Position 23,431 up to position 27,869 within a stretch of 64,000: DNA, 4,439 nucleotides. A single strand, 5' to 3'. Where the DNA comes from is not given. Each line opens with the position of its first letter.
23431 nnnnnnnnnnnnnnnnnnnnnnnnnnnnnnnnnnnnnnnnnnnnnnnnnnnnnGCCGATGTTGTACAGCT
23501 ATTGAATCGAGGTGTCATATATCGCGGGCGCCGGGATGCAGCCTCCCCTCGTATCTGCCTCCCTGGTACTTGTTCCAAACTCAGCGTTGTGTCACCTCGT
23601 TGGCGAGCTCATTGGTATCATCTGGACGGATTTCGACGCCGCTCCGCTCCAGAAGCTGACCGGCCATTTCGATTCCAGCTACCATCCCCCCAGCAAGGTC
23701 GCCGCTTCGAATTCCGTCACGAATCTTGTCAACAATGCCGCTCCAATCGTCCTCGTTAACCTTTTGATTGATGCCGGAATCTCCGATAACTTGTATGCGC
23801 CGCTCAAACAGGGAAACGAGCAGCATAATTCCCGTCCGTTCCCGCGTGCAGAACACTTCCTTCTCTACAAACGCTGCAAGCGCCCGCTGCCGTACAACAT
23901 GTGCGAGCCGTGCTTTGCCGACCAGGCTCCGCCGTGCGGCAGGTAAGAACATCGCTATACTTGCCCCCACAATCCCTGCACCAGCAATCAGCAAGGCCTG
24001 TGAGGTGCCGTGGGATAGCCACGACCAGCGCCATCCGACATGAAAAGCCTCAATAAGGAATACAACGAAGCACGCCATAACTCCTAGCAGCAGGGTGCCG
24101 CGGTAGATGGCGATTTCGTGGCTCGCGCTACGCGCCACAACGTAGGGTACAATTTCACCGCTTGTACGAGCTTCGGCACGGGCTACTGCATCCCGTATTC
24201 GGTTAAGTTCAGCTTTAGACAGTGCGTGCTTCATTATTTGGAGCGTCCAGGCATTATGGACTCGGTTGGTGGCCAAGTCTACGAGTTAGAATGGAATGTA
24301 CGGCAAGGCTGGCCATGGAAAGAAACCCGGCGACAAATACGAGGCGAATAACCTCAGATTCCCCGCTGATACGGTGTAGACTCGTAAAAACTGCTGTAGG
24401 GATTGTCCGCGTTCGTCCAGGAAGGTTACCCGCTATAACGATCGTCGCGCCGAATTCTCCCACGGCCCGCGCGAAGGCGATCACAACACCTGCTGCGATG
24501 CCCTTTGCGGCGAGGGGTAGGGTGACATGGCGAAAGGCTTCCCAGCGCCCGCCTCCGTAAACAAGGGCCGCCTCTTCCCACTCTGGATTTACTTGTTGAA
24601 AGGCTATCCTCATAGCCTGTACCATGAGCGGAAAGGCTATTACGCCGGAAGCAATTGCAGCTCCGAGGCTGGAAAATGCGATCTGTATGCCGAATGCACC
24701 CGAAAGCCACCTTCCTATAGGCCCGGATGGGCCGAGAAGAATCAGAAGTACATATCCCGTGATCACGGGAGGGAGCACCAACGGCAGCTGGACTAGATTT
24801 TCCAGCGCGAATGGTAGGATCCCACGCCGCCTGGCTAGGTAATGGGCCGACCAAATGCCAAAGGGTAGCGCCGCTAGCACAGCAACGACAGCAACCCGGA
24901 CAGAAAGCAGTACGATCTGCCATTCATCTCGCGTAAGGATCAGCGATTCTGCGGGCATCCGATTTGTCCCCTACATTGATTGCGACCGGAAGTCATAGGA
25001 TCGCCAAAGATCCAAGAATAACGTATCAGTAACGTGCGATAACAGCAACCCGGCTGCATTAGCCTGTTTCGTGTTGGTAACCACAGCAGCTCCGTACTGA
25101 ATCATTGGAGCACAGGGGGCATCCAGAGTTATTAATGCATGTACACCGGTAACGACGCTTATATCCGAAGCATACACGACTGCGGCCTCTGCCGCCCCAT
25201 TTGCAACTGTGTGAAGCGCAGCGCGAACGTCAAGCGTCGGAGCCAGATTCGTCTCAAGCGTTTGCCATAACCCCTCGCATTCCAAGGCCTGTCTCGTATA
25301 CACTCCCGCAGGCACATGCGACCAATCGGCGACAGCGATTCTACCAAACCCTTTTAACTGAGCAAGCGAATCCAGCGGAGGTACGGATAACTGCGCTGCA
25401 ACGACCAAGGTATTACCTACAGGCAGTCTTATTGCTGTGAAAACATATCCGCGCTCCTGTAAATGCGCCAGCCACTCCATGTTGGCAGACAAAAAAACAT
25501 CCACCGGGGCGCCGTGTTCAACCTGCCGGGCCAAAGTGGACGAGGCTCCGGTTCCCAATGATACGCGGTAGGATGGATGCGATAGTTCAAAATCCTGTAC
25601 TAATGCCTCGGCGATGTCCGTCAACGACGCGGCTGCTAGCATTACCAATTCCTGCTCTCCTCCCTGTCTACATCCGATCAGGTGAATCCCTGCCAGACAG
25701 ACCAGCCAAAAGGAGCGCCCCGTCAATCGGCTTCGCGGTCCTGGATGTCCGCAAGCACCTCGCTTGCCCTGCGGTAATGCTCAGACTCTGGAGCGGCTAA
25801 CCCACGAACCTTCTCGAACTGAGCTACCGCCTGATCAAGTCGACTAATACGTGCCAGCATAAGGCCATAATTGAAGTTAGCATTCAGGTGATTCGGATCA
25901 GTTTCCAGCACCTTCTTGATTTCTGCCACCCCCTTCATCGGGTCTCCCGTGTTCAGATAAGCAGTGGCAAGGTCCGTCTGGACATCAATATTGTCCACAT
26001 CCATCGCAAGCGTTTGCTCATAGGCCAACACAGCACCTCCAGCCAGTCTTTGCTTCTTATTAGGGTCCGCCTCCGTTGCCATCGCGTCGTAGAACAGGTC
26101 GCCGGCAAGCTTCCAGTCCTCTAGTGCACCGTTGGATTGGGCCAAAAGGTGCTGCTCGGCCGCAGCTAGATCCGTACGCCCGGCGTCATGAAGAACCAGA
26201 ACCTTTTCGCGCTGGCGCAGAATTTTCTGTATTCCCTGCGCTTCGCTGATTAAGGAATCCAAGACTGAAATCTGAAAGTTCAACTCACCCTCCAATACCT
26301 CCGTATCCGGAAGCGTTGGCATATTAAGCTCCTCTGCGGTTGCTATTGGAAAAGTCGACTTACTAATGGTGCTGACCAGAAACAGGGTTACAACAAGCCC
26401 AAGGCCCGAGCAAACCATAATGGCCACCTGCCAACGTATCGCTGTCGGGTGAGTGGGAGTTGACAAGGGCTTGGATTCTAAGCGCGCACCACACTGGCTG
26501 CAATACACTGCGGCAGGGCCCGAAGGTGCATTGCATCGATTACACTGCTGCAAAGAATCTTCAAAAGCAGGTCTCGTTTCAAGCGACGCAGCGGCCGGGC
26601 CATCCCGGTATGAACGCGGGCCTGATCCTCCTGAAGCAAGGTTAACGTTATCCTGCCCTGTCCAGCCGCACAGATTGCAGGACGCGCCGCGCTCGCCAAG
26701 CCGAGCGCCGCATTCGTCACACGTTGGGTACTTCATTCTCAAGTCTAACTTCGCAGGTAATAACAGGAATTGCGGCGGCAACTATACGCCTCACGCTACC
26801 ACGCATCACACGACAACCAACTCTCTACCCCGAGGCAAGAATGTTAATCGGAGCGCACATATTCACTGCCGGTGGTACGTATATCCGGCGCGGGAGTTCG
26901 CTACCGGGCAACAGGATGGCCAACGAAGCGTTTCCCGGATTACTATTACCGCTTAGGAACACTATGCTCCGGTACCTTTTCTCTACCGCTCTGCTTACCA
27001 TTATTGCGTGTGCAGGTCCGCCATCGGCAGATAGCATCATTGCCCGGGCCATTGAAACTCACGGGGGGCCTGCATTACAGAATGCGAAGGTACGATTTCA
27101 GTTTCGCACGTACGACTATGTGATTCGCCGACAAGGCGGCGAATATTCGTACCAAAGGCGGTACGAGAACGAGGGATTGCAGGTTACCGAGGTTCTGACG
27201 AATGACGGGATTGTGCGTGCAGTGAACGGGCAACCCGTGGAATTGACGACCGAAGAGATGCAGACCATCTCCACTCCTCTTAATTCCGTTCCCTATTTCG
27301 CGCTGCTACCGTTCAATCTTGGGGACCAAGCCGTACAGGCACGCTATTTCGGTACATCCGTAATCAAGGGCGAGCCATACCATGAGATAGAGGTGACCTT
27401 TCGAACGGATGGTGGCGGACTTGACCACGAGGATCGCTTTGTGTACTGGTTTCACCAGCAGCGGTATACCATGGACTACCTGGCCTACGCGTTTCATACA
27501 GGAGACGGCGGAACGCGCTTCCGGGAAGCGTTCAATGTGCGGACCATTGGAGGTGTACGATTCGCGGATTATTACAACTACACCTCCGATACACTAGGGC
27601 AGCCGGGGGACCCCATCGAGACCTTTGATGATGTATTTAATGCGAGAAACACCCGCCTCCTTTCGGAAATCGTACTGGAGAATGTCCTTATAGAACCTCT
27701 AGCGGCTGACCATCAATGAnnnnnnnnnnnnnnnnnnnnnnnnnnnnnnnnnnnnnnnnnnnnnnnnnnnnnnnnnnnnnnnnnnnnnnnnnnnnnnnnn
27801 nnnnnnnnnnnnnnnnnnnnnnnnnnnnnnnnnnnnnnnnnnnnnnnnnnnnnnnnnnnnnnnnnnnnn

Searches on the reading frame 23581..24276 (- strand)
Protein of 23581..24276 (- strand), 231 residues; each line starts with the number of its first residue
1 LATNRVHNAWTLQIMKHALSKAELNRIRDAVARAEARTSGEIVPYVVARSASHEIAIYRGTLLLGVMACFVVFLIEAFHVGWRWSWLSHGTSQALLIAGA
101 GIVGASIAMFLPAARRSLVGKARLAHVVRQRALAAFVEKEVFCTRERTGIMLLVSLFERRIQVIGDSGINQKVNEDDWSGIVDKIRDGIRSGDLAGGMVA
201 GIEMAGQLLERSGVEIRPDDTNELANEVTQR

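Call 24: search_protein_families(library=pfam, proteins=[window:23581-24276:-], max_evalue=0.001)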
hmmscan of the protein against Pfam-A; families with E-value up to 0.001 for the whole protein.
window:23581-24276:- (231 aa): 1 family
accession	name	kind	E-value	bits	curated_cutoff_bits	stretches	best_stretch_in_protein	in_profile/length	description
PF04536.20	TPM_phosphatase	-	3.3e-11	43.7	22.1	1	144-207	60-124/125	TPM domain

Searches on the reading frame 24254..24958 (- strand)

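Call 24: search_protein_families(library=pfam, proteins=[window:24254-24958:-], max_evalue=0.001)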
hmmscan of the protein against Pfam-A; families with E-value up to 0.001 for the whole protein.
window:24254-24958:- (234 aa): 1 family
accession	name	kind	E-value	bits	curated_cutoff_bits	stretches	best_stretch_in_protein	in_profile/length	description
PF00528.27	BPD_transp_1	-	2e-17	64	26.4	1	30-216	1-170/184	Binding-protein-dependent transport system inner membrane component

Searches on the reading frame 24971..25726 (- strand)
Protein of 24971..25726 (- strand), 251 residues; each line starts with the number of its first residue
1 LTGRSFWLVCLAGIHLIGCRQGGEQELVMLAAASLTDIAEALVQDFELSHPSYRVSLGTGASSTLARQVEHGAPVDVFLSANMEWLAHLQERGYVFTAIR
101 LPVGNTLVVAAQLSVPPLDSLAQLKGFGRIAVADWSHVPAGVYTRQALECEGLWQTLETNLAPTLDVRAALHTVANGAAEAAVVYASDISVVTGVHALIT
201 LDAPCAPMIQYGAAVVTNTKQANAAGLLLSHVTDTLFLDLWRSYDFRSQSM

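Call 24: search_protein_families(library=pfam, proteins=[window:24971-25726:-], max_evalue=0.001)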
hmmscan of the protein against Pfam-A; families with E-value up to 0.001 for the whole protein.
window:24971-25726:- (251 aa): 2 families
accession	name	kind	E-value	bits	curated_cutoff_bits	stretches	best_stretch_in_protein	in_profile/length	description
PF13531.11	SBP_bac_11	-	1.1e-33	117.3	25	1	28-233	2-213/227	Bacterial extracellular solute-binding protein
PF01547.30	SBP_bac_1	-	4.1e-10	40.6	26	1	32-232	1-300/307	Bacterial extracellular solute-binding protein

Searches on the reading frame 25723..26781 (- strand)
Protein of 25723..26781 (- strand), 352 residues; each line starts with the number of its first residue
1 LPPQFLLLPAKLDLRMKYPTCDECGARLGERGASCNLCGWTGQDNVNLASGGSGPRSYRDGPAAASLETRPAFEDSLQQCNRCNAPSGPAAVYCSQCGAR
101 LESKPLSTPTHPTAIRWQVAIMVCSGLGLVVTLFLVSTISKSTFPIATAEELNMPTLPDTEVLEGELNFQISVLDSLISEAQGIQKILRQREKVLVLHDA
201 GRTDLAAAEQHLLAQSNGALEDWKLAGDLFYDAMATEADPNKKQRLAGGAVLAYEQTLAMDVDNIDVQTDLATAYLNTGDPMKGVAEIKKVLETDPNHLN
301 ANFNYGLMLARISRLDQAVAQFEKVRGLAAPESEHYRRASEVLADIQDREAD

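Call 24: search_protein_families(library=pfam, proteins=[window:25723-26781:-], max_evalue=0.001)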
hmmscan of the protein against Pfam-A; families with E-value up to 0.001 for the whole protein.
window:25723-26781:- (352 aa): 4 families
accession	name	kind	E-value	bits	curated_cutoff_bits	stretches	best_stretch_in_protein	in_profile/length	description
PF13431.12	TPR_17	-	1.2e-08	35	24.4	0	289-319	3-33/34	Tetratricopeptide repeat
PF13432.12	TPR_16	-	2.7e-06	28.1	32.7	1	270-327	2-59/65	Tetratricopeptide repeat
PF14559.12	TPR_19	-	6e-06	26.9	25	0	249-297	9-57/68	Tetratricopeptide repeat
PF23914.1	TPR_CcmH_CycH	-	3.2e-05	24.3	42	1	247-335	66-157/158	Cytochrome c-type biogenesis protein H TPR domain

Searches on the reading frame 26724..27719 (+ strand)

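Call 24: search_protein_families(library=pfam, proteins=[window:26724-27719:+], max_evalue=0.001)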
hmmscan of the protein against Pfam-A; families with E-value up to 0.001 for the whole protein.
window:26724-27719:+ (331 aa): 1 family
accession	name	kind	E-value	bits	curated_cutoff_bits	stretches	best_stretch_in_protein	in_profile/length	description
PF20113.4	DUF6503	-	6.4e-24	85.3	22.9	1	100-289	20-229/255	Family of unknown function (DUF6503)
